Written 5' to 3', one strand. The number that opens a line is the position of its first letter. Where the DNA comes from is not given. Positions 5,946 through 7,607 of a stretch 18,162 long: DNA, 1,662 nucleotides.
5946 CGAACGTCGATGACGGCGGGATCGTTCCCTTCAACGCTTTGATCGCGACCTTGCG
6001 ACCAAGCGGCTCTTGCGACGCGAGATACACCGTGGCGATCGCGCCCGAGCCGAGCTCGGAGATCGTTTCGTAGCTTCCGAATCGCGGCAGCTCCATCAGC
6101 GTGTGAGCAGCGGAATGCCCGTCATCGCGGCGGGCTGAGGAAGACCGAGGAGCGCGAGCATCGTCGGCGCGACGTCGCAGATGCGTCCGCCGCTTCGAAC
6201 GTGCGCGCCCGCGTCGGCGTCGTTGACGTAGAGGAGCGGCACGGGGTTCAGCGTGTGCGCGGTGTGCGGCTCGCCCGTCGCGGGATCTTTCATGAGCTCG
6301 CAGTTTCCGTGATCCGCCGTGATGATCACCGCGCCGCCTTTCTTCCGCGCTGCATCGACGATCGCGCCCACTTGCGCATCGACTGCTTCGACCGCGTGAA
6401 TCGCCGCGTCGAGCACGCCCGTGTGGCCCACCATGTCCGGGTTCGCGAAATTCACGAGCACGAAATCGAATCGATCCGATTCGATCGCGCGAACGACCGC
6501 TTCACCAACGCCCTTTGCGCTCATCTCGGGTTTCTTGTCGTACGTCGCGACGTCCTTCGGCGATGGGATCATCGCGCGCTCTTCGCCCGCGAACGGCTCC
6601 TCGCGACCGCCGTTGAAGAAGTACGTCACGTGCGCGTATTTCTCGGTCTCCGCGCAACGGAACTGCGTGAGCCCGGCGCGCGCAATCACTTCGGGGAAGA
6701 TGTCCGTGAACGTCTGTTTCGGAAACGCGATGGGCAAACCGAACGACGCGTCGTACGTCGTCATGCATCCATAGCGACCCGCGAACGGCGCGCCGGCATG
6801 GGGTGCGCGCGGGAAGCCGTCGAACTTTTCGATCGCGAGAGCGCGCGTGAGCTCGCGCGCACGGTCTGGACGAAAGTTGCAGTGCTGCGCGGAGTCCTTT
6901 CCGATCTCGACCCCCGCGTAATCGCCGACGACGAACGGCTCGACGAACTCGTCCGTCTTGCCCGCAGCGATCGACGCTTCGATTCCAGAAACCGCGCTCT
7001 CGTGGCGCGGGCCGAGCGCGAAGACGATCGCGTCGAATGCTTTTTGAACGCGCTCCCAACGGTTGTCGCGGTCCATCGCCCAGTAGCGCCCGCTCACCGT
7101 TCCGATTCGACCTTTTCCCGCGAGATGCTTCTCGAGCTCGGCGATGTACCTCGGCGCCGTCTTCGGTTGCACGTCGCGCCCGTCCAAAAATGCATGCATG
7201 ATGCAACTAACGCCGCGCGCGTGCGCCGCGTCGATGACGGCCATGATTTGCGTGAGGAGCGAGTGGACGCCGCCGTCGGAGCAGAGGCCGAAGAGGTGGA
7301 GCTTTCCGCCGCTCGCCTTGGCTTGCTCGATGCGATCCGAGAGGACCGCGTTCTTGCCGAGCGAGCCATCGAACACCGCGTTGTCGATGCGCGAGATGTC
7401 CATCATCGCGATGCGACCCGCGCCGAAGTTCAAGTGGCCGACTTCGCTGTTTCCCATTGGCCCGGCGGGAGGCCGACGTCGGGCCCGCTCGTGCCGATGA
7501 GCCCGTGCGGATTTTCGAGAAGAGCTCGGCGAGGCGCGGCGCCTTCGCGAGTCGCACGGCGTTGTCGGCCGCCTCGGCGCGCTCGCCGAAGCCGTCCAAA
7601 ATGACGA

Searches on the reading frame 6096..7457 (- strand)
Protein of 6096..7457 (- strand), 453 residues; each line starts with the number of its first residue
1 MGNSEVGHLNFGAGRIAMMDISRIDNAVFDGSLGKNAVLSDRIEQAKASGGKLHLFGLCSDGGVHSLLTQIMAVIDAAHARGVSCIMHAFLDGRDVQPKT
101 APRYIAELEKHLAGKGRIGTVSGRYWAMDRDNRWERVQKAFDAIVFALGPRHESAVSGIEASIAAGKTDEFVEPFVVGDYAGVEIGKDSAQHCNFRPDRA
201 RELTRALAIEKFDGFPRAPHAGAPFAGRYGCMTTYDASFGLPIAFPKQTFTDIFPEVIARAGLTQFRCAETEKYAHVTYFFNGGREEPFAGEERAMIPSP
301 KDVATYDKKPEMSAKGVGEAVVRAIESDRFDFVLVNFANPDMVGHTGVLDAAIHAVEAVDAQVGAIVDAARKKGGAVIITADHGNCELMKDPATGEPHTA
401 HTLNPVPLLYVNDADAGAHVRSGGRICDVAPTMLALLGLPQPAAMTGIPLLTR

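Call 6: search_protein_families(library=pfam, proteins=[window:6096-7457:-], max_evalue=0.1)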
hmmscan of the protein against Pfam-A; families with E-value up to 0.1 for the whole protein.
window:6096-7457:- (453 aa): 3 families
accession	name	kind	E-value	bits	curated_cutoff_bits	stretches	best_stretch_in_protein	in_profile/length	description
PF06415.18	iPGM_N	-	6.1e-65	219.2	27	1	24-236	1-216/217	BPG-independent PGAM N-terminus (iPGM_N)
PF01676.23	Metalloenzyme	-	1.4e-63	215.2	24.3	1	1-440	50-251/252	Metalloenzyme superfamily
PF01663.27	Phosphodiest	-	1.8e-07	31.5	23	1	322-385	157-221/342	Type I phosphodiesterase / nucleotide pyrophosphatase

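Call 7: search_protein_families(library=ncbifam, proteins=[window:6096-7457:-], max_evalue=0.1)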
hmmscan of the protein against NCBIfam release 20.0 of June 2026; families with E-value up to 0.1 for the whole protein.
window:6096-7457:- (453 aa): 13 families
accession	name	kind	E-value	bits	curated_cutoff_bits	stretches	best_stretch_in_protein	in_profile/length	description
TIGR01307.1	pgm_bpd_ind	equivalog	2.6e-169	563.9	330.65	1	1-451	56-504/504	2,3-bisphosphoglycerate-independent phosphoglycerate mutase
NF003897.0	PRK05434.1-5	equivalog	3.5e-142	474.5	862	1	1-451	61-511/514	2,3-bisphosphoglycerate-independent phosphoglycerate mutase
TIGR00306.2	apgM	subfamily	1.9e-10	40.3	320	1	314-412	276-367/403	2,3-bisphosphoglycerate-independent phosphoglycerate mutase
NF009049.0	PRK12383.1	equivalog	1.7e-09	37.1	254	1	315-443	272-392/408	phosphopentomutase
NF003104.0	PRK04024.1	equivalog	3.8e-09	35.8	489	1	311-411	277-366/412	2,3-bisphosphoglycerate-independent phosphoglycerate mutase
NF003766.0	PRK05362.1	equivalog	7.1e-08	31.6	256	1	320-442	269-385/396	phosphopentomutase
TIGR02535.1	hyp_Hser_kinase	hypoth_equivalog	7.4e-07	28.3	446.3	1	316-413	273-362/397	proposed homoserine kinase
NF003242.0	PRK04200.1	equivalog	8e-06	25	426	1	316-414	272-361/395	cofactor-independent phosphoglycerate mutase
NF038358.1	phophono_PhpG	equivalog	0.00019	20.3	545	1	319-385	298-364/417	CMP-5'-phosphonoformate--3-phosphoglycerate phosphonoformyl transferase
NF003160.0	PRK04135.1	equivalog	0.0019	16.9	468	1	328-411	286-357/403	2,3-bisphosphoglycerate-independent phosphoglycerate mutase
TIGR01696.1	deoB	equivalog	0.0053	15.6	341.2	1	319-420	259-354/381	phosphopentomutase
NF042991.1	alk_phos_PafA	equivalog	0.01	14.3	650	0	371-450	471-549/554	alkaline phosphatase PafA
NF038075.1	fam_STM4013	hypoth_equivalog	0.092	12.2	250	0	352-386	200-235/261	STM4013/SEN3800 family hydrolase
